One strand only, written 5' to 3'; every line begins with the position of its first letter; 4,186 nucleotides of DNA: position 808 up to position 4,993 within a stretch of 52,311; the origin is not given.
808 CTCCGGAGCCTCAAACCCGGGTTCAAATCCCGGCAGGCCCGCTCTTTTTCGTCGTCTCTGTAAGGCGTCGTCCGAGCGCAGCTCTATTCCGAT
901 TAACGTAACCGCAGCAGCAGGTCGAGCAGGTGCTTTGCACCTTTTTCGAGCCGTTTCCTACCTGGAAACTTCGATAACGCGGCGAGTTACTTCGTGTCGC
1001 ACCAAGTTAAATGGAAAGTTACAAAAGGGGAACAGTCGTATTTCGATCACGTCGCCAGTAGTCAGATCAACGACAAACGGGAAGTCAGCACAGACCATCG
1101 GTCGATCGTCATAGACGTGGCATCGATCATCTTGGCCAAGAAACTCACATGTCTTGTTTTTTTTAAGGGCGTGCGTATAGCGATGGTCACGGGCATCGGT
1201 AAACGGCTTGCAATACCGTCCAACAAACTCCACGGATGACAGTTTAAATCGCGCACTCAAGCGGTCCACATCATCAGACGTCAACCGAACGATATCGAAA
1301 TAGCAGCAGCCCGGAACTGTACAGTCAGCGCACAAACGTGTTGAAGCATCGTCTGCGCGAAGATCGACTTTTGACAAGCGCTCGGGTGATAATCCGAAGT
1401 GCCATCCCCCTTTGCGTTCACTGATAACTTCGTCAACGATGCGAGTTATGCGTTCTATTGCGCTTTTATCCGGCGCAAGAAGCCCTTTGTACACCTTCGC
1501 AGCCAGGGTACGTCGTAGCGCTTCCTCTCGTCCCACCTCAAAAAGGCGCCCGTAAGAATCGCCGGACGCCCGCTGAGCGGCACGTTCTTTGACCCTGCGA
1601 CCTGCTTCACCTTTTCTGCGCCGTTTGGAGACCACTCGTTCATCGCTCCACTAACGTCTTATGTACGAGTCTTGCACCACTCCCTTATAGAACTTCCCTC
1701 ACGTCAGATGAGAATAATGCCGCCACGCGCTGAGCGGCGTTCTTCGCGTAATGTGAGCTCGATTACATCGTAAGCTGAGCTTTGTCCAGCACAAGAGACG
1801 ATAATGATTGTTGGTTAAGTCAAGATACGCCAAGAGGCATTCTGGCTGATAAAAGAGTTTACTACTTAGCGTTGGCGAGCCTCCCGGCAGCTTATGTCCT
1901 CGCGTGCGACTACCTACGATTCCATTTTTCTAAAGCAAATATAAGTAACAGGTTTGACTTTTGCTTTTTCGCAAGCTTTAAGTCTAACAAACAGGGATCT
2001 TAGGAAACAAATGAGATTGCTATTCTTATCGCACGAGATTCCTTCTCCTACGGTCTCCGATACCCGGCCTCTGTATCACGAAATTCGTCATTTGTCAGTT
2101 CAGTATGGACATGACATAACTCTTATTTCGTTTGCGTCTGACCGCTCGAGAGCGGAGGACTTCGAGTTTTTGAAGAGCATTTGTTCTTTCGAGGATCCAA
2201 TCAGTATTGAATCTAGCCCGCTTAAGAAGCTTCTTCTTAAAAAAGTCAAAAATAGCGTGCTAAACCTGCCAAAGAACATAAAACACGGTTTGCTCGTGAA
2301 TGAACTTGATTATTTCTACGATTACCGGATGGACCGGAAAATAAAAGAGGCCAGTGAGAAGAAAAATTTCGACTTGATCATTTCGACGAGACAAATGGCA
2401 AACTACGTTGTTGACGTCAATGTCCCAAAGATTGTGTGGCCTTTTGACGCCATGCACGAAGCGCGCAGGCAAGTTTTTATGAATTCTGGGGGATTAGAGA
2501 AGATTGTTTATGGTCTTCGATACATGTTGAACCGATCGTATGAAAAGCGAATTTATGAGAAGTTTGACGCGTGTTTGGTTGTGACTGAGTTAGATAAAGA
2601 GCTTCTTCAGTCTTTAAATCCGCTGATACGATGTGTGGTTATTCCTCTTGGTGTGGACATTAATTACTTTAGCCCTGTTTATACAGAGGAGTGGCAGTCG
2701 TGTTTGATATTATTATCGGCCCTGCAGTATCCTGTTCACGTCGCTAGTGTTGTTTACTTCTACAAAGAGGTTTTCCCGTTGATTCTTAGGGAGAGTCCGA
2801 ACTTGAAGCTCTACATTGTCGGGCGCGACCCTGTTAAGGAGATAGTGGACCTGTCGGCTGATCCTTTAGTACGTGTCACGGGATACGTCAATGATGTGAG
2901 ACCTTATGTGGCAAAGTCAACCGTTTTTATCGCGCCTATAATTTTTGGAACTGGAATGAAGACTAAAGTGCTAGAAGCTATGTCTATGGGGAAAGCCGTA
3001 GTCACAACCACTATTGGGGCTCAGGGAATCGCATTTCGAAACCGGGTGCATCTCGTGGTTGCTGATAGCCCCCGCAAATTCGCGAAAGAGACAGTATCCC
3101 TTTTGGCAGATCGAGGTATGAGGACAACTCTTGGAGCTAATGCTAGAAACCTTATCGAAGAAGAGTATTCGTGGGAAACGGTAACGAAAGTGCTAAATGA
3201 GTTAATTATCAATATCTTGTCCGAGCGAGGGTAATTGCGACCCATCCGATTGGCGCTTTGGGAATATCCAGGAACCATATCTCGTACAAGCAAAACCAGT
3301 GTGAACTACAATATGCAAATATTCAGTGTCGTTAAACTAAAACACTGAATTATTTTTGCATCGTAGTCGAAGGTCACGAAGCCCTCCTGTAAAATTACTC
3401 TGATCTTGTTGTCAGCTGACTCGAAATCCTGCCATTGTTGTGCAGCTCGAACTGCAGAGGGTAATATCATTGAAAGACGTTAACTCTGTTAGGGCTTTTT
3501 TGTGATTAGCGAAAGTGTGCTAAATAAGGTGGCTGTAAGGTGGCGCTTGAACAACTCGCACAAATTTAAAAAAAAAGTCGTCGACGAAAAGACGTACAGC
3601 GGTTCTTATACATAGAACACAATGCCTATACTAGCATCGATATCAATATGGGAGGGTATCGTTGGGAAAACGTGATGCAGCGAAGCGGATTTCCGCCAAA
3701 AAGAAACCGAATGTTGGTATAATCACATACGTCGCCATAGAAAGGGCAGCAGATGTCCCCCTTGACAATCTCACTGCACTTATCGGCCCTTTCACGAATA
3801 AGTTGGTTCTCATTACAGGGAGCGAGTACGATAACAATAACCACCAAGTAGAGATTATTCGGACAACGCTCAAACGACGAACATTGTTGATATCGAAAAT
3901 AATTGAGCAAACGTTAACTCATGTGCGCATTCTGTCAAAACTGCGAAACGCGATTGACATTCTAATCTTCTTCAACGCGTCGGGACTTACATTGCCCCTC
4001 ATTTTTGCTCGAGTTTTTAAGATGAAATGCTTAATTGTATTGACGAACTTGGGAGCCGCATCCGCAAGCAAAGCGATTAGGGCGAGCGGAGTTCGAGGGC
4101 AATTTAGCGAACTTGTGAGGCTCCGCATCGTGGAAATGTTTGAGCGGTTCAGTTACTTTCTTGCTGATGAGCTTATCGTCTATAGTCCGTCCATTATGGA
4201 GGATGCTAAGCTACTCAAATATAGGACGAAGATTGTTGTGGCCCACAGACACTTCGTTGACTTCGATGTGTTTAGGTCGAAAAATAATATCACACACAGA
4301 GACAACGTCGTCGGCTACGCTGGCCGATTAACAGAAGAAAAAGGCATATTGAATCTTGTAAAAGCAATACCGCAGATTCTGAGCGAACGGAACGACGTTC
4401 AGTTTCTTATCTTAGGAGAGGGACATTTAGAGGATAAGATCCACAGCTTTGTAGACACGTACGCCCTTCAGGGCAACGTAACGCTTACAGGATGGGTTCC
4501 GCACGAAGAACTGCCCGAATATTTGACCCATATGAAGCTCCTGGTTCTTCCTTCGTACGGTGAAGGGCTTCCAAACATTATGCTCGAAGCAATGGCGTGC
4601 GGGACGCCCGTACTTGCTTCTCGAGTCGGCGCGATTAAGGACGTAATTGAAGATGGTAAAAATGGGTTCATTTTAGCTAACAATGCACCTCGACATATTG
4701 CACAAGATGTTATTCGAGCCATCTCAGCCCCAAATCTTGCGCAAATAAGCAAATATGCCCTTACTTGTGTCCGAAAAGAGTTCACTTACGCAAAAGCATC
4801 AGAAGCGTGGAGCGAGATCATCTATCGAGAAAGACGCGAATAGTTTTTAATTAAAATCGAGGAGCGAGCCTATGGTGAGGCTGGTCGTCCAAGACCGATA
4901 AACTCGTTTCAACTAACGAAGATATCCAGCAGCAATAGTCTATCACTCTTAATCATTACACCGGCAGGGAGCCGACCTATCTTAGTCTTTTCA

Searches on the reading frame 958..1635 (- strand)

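Call 11: search_protein_families(library=pfam, proteins=[window:958-1635:-])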
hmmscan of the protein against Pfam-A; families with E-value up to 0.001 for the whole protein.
window:958-1635:- (225 aa): 1 family
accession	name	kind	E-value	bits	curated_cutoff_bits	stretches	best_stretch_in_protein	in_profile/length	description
PF03692.20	CxxCxxCC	-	3.1e-08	34.6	23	1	102-188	2-72/85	Putative zinc- or iron-chelating domain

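Call 83: search_protein_families(library=ncbifam, max_evalue=0.00001, proteins=[window:958-1635:-])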
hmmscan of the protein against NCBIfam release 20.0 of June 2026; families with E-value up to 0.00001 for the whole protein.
window:958-1635:- (225 aa): 0 families

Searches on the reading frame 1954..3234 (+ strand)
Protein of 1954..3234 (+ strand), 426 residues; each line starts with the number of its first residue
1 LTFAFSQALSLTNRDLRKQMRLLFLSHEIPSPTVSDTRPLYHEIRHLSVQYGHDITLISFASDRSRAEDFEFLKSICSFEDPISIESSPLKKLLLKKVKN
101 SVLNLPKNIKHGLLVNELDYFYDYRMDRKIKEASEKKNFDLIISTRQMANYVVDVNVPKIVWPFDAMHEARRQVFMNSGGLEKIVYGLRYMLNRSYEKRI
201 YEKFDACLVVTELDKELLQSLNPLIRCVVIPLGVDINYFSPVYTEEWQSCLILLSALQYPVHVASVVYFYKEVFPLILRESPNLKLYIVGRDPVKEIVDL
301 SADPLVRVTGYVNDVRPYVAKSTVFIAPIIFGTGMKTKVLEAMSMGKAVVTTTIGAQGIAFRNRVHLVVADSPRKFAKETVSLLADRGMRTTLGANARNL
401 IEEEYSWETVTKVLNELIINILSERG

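Call 11: search_protein_families(library=pfam, proteins=[window:1954-3234:+])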
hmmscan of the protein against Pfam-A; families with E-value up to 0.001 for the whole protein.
window:1954-3234:+ (426 aa): 4 families
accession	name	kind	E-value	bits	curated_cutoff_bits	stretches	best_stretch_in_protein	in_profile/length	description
PF13692.12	Glyco_trans_1_4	-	4e-24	85.9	27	1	257-386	10-142/142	Glycosyl transferases group 1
PF00534.26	Glycos_transf_1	-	3.7e-11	43.3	26.4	1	272-399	35-171/172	Glycosyl transferases group 1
PF13524.12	Glyco_trans_1_2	-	6.8e-07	29.8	25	1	332-410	60-138/144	Glycosyl transferase-like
PF13439.12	Glyco_transf_4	-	4.7e-05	23.9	28.5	1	169-237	108-169/170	Glycosyltransferase Family 4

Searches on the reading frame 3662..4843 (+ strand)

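Call 11: search_protein_families(library=pfam, proteins=[window:3662-4843:+])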
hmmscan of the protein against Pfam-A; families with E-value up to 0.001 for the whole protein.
window:3662-4843:+ (393 aa): 4 families
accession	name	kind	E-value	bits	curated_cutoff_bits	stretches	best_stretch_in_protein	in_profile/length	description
PF00534.26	Glycos_transf_1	-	2.5e-39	135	26.4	1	202-361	3-163/172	Glycosyl transferases group 1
PF13692.12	Glyco_trans_1_4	-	9.6e-38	130.1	27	1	215-354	2-140/142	Glycosyl transferases group 1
PF13524.12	Glyco_trans_1_2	-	2.1e-08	34.7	25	1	241-381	10-140/144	Glycosyl transferase-like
PF20706.3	GT4-conflict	-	2.8e-05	23.7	26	1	212-322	195-313/385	Family 4 Glycosyltransferase in conflict systems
